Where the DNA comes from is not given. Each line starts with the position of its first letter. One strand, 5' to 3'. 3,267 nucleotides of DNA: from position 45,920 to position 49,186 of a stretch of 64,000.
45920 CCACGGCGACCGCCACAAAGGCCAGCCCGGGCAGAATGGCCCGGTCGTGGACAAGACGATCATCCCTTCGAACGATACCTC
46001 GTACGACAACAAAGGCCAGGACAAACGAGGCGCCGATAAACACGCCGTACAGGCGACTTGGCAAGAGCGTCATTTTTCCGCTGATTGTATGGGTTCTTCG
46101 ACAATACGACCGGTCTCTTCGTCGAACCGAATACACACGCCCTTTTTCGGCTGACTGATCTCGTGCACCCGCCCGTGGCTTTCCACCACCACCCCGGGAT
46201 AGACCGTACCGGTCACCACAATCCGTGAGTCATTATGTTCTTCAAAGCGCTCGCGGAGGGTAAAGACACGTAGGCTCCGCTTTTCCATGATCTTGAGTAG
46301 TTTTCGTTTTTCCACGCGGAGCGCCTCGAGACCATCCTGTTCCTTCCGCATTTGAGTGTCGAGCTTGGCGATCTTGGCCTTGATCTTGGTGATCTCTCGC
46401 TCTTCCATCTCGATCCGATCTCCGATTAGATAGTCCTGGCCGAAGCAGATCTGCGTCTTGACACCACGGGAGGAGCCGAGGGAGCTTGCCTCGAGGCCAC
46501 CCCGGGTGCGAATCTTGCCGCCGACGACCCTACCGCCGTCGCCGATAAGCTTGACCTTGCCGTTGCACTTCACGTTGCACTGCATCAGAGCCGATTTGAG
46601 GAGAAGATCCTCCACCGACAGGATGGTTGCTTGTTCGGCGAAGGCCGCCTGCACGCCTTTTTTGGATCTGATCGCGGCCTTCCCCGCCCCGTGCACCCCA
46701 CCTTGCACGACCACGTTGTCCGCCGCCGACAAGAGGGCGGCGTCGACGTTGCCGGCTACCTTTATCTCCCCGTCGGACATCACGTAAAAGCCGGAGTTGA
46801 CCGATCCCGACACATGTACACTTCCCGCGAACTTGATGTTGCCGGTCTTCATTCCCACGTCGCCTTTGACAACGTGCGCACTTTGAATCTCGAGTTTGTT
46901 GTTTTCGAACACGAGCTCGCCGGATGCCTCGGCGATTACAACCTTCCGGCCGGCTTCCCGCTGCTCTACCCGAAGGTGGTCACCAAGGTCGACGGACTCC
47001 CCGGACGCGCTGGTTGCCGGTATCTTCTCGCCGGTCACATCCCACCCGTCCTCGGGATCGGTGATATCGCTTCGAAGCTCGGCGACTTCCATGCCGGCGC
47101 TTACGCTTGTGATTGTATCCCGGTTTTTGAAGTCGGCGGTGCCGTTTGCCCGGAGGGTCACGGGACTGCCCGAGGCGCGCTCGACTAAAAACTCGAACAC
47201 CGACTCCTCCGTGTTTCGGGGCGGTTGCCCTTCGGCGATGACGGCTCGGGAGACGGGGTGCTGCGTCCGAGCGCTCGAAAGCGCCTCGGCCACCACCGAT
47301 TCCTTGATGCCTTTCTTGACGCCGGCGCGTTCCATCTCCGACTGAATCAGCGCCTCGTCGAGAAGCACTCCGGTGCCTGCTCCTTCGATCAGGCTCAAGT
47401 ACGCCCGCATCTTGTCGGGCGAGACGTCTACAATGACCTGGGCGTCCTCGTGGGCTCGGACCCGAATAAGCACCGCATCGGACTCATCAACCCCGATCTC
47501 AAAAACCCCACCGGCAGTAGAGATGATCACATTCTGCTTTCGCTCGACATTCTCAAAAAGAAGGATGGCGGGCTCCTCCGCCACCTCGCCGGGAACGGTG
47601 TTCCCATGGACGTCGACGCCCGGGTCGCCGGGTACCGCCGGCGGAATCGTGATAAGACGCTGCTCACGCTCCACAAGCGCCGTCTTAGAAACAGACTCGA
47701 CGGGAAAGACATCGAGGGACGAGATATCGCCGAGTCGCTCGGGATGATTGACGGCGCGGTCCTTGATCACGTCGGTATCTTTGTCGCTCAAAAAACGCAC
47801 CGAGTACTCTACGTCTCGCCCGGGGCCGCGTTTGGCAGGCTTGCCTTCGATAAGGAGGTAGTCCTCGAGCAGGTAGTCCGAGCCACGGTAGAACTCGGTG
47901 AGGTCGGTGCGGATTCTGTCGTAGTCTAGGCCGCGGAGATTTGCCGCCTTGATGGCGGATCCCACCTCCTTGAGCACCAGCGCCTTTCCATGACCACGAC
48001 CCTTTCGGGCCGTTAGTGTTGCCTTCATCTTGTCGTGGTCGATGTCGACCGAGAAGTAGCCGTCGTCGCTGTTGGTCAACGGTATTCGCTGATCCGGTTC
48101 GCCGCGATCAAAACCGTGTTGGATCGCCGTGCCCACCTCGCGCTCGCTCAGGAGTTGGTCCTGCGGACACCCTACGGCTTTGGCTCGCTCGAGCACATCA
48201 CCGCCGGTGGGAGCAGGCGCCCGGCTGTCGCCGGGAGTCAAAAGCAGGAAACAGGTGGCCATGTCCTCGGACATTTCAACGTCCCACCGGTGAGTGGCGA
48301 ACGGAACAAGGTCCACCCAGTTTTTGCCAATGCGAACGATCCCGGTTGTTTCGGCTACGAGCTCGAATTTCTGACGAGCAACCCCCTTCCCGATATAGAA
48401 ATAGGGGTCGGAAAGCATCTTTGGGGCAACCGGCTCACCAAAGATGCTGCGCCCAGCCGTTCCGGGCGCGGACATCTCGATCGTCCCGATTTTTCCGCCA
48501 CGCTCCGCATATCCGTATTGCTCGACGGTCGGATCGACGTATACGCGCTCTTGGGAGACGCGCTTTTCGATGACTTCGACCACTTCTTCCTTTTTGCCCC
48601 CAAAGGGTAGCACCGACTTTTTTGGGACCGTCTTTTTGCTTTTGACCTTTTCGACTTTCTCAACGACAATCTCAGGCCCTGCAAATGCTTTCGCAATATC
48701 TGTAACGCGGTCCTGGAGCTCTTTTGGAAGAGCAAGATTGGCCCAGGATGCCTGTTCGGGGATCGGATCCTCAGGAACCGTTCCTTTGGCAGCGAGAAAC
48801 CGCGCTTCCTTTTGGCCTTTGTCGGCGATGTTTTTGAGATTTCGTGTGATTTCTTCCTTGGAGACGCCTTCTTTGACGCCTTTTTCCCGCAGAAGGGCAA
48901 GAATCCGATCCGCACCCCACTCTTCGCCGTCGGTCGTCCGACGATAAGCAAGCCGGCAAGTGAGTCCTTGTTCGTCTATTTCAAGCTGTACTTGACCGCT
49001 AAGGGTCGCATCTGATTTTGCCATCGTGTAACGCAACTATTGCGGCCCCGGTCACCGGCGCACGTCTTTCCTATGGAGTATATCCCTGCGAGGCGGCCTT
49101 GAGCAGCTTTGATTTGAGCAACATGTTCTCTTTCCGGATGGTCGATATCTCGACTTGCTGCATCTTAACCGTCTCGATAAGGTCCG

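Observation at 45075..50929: Translationally coupled four-gene block: membrane protein, MinD/ParA-type ATPase, giant multi-module DUF342 (FapA-like) protein, Lgt-like enzyme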

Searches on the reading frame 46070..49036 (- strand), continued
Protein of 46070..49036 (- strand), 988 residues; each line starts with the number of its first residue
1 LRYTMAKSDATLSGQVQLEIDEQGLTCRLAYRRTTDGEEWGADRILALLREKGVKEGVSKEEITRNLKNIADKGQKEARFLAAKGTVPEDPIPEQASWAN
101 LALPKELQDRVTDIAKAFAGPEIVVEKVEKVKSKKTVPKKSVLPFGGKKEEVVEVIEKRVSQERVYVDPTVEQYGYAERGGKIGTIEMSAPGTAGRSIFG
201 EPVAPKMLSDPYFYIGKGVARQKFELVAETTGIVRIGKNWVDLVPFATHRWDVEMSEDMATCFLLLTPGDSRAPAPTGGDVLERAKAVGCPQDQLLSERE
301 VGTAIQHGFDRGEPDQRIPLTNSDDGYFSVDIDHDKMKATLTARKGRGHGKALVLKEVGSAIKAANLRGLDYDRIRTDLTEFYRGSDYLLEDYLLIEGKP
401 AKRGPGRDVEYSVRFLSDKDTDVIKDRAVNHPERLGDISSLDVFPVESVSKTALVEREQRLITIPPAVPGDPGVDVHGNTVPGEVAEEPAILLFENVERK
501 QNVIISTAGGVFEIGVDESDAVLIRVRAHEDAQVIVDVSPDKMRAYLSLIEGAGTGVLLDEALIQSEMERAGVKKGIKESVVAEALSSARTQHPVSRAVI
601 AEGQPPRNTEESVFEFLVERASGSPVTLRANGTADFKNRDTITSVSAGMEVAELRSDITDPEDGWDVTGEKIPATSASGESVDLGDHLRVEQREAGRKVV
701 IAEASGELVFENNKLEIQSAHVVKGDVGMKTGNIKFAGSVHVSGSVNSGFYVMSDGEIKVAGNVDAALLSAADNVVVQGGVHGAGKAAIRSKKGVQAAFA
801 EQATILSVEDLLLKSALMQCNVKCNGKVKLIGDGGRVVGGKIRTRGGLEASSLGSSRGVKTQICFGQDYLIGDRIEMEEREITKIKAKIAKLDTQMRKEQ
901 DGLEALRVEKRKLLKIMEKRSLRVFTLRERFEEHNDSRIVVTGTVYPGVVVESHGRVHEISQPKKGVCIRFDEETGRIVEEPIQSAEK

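Call 49: predict_structure(alignment_id=A1)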
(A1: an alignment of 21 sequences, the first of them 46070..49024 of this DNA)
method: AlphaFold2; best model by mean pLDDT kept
length: 984 residues; sequences in the alignment: 21
mean_pLDDT: 83.5   pTM: 0.41
mean pLDDT of the five models: 83.5, 80.9, 79.6, 78.3, 73.6
residues with pLDDT >= 90: 240; 70-90: 661; 50-70: 55; < 50: 28
segments of 3 or more residues with pLDDT < 50: 1-3, 142-144, 604-608, 652-656, 669-676
pLDDT, mean of each block of 10 residues (from residue 1): 63 83 87 82 85 82 83 85 86 88 82 81 69 58 56 72 86 92 85 84 81 88 92 91 87 87 83 87 85 88 79 84 86 87 87 85 83 87 85 76 79 86 81 80 89 89 74 76 82 88 90 87 87 85 86 82 84 83 80 84 54 79 76 80 83 51 72 54 78 79 82 87 88 91 93 94 94 93 92 95 94 94 88 93 93 90 89 90 89 78 89 91 87 90 91 89 90 85 51
secondary structure, 60 per line:
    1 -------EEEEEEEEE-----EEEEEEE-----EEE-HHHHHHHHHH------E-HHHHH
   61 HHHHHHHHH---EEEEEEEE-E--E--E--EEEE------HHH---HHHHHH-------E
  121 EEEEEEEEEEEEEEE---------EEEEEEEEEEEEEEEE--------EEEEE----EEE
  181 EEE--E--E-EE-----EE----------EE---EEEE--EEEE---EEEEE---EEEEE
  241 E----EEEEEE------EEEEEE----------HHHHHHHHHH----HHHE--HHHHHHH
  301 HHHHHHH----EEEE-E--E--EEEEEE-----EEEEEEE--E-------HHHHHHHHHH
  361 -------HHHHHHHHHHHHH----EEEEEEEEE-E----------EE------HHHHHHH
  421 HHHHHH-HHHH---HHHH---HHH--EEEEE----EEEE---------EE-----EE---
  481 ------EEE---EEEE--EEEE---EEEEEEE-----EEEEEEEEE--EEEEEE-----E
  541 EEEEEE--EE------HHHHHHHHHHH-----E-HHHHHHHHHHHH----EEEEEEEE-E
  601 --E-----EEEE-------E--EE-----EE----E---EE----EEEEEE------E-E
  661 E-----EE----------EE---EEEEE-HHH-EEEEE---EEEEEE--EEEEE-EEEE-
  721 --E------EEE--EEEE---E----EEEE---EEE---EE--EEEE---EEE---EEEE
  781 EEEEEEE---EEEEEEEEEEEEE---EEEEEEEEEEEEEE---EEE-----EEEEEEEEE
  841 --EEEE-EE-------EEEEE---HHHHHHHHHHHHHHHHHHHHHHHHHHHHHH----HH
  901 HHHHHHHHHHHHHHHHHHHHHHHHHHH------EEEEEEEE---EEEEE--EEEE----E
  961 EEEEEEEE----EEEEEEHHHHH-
elements in order (helices of 4 or more, strands of 3 or more residues): E8-16 E22-28 E34-36 H38-47 H56-69 E73-80 E91-94 H107-112 E120-135 E145-160 E169-173 E178-183 E215-218 E221-224 E228-232 E236-241 E246-251 E258-263 H274-283 H294-307 E312-315 E323-328 E334-340 H351-360 H368-380 E385-393 H414-426 H428-431 H435-438 E447-451 E456-459 E487-489 E493-496 E499-502 E506-512 E518-526 E529-534 E540-546 H557-567 H575-586 E591-598 E609-612 E646-651 E684-688 E694-698 E702-707 E710-714 E716-719 E730-732 E735-738 E747-750 E754-756 E764-767 E771-773 E777-787 E791-803 E807-820 E824-826 E832-840 E843-846 E857-861 H865-894 H899-927 E934-941 E945-949 E952-955 E960-968 E973-978 H979-983

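Call 51: fold_search(model_id=the predicted structure, library=pdb)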
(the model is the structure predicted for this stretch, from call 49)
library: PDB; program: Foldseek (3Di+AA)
matches with E <= 10: 132; with E <= 0.001: 0
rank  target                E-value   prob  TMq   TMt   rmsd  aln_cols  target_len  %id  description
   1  8r1o_I                1.0e-01  0.80  0.05  0.19   8.8        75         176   13  Structure of C. thermophilum RNA exosome core (released 2024-07-17)
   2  9djt_E                1.0e-01  0.03  0.05  0.05  44.7       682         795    8  Ternary complex structure of Cereblon-DDB1 bound to WIZ(ZF7) and the molecular glue WIZ-5 (released 2024-11-27)
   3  5vzj_G                1.2e-01  0.18  0.04  0.16  31.9       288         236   10  STRUCTURE OF A TWELVE COMPONENT MPP6-NUCLEAR RNA EXOSOME COMPLEX BOUND TO RNA (released 2017-08-02)
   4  9lul_f                1.3e-01  0.02  0.04  0.04  48.0       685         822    7  Local refinement of stacked like DDB1-DDA1-DET1-Ube2e2-COP1 complex (layer 1) (released 2026-01-28)
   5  6d6q_I                2.0e-01  0.69  0.04  0.19   9.0        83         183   10  Human nuclear exosome-MTR4 RNA complex - overall reconstruction (released 2018-06-20)
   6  9ngt_A                2.5e-01  0.01  0.04  0.04  46.2       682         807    8  Crystal structure of CRBN-DDB1 and FPFT-2216 in complex with mTOR (released 2025-07-09)
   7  6d6q_H                3.2e-01  0.10  0.05  0.12  32.3       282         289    9  Human nuclear exosome-MTR4 RNA complex - overall reconstruction (released 2018-06-20)
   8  8wqr_A                3.5e-01  0.01  0.04  0.04  52.5       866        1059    7  Structure of the DDB1-AMBRA1 E3 ligase receptor complex linked to cell cycle regulation (released 2023-12-20)
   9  8d7v_A                3.6e-01  0.02  0.04  0.04  48.9       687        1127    6  Cereblon~DDB1 bound to CC-92480 with DDB1 in the twisted conformation (released 2022-07-20)
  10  6bz6_Y0               3.8e-01  0.99  0.05  0.57   5.0        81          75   11  Thermus thermophilus 70S complex containing 16S G347U ram mutation and empty A site (released 2018-11-14)
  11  9i5t_Z                5.0e-01  1.00  0.05  0.59   2.5        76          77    9  50S subunit of P. gingivalis ribosome with Lefamulin (released 2025-08-20)
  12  6hma_U                5.0e-01  0.85  0.04  0.45   9.0        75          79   15  Improved model derived from cryo-EM map of Staphylococcus aureus large ribosomal subunit (released 2018-11-14)
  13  6buw_R0               6.0e-01  0.99  0.05  0.54   4.6        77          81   12  Thermus thermophilus 70S complex containing 16S G299A ram mutation and empty A site. (released 2018-11-14)
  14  8ajm_A                6.0e-01  0.01  0.04  0.04  43.5       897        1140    6  Structure of human DDB1-DCAF12 in complex with the C-terminus of CCT5 (released 2022-11-09)
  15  8v9k_Y                6.6e-01  0.97  0.05  0.46   4.8        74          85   12  Cryo-EM structure of the Mycobacterium smegmatis 70S ribosome in complex with hibernation factor Rv2629 (Balon) (Struc (released 2024-02-07)
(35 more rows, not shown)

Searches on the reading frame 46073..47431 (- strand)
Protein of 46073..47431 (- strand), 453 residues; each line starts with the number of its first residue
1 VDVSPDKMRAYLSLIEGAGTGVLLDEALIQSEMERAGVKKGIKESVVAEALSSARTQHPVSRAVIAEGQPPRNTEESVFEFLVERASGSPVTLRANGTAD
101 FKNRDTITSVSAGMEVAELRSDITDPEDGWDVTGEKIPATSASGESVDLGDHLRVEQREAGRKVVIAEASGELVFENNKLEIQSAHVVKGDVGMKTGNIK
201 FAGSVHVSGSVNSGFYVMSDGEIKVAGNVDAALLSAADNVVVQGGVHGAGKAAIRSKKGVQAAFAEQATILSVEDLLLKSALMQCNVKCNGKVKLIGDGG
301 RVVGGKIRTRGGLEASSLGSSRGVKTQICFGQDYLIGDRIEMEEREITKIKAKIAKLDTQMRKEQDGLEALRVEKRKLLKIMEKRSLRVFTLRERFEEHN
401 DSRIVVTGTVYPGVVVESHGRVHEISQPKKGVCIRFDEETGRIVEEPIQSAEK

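Call 73: search_protein_representatives(protein=window:46073-47431:-)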
Query: 453 residues. Proteins with E-value up to 0.001 (for the whole library): 9595; up to 1e-10: 7446; up to 1e-30: 778. The best 150 are listed.
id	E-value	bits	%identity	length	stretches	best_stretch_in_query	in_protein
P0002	2.3e-263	889.7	92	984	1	1-453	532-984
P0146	2.9e-131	454.6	44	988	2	2-450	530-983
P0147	5.4e-125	434.0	42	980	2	1-447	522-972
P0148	5.3e-123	427.4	49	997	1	1-447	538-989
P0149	8.9e-123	426.7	45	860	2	2-445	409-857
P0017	1.4e-122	426.1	45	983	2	3-450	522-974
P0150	4.1e-122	424.5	48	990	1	3-450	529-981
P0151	2.5e-121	421.9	41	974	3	3-448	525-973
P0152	5.6e-121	420.8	44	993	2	1-450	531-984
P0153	1.8e-120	419.1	46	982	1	4-449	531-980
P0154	3.3e-120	418.2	42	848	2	1-446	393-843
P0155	8.8e-119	413.5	46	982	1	2-448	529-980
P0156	2.5e-118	412.0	45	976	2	2-449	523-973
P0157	3.7e-118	411.5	48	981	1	2-449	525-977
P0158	4.0e-118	411.4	44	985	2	2-450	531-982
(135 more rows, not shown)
